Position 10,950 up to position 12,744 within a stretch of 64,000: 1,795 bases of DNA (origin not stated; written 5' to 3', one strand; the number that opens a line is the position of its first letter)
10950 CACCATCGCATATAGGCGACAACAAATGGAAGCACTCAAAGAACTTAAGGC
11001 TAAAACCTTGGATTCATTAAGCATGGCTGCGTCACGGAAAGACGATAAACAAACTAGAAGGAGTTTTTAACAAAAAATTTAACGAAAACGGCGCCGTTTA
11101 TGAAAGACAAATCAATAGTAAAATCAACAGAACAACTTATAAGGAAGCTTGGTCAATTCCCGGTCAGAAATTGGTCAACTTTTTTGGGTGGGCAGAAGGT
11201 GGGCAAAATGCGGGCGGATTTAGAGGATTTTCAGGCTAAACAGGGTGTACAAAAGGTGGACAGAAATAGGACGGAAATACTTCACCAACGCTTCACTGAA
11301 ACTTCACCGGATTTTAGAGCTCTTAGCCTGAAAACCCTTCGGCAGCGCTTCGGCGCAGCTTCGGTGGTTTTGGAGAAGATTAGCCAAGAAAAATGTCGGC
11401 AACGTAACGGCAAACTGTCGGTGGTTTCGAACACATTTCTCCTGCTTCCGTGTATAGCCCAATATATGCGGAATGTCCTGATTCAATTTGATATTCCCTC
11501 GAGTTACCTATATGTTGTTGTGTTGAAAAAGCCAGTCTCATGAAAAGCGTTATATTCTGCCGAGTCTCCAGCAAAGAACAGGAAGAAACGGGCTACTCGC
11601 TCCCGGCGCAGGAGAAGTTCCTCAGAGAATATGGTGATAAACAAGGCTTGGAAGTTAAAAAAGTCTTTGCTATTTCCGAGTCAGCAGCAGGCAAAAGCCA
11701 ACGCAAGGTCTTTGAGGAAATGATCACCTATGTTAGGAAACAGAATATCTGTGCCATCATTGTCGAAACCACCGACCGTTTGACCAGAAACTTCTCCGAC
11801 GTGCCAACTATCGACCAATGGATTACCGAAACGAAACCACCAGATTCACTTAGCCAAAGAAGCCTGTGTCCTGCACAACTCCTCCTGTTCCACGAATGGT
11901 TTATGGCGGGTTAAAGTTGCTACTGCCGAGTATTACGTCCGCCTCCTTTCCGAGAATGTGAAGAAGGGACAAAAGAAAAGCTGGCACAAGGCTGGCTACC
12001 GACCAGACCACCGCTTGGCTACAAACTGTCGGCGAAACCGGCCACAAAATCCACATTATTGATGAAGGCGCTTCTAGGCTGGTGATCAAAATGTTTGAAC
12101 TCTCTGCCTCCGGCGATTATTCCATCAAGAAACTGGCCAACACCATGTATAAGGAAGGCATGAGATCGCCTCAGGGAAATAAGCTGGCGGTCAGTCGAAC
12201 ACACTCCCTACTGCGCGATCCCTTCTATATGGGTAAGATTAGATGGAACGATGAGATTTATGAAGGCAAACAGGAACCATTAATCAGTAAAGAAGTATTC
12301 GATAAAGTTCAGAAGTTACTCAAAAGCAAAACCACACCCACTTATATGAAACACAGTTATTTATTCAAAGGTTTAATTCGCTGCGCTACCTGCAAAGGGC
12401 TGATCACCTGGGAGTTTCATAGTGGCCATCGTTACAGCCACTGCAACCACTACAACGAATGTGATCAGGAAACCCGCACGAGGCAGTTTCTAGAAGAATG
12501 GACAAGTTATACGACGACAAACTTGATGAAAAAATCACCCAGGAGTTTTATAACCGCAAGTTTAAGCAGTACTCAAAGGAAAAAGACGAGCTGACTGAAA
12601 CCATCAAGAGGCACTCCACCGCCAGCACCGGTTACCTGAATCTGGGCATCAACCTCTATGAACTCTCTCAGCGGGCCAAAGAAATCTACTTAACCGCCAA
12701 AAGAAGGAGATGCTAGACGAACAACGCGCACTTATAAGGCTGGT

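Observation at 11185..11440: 11-bp-periodic direct repeat clusters (candidate iterons/origin) masquerading as a 147-aa ORF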

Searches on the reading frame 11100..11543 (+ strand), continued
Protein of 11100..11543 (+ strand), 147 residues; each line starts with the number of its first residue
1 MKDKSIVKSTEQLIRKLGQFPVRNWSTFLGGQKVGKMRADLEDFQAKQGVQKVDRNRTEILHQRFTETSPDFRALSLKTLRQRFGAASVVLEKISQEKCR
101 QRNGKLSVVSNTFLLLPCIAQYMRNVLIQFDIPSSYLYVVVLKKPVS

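Call 61: search_protein_families(library=ncbifam, proteins=[window:11100-11543:+, L029:2816-3550:+, L029:3550-4008:+], max_evalue=0.1)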
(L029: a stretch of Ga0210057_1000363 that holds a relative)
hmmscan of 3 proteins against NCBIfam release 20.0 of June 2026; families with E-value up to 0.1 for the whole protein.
window:11100-11543:+ (147 aa): 0 families

L029:2816-3550:+ (245 aa): 0 families

L029:3550-4008:+ (153 aa): 0 families

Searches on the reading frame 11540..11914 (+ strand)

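Call 7: search_protein_families(library=pfam, proteins=[window:11540-11914:+], max_evalue=0.1)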
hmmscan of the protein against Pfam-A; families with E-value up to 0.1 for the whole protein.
window:11540-11914:+ (124 aa): 1 family
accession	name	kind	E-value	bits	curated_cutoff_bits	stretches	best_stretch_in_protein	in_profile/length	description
PF00239.26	Resolvase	-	4e-15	56.6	23.3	1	4-96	2-90/145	Resolvase, N terminal domain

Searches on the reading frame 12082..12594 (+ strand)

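Call 7: search_protein_families(library=pfam, proteins=[window:12082-12594:+], max_evalue=0.1)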
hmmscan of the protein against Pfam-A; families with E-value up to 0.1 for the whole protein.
window:12082-12594:+ (170 aa): 2 families
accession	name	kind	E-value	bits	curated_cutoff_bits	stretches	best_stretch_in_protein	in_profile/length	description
PF07508.19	Recombinase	-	9.4e-15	55.2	21.1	1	3-82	9-101/102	Recombinase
PF13408.12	Zn_ribbon_recom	-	0.0051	17.6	25.3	1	94-128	1-40/58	Recombinase zinc beta ribbon domain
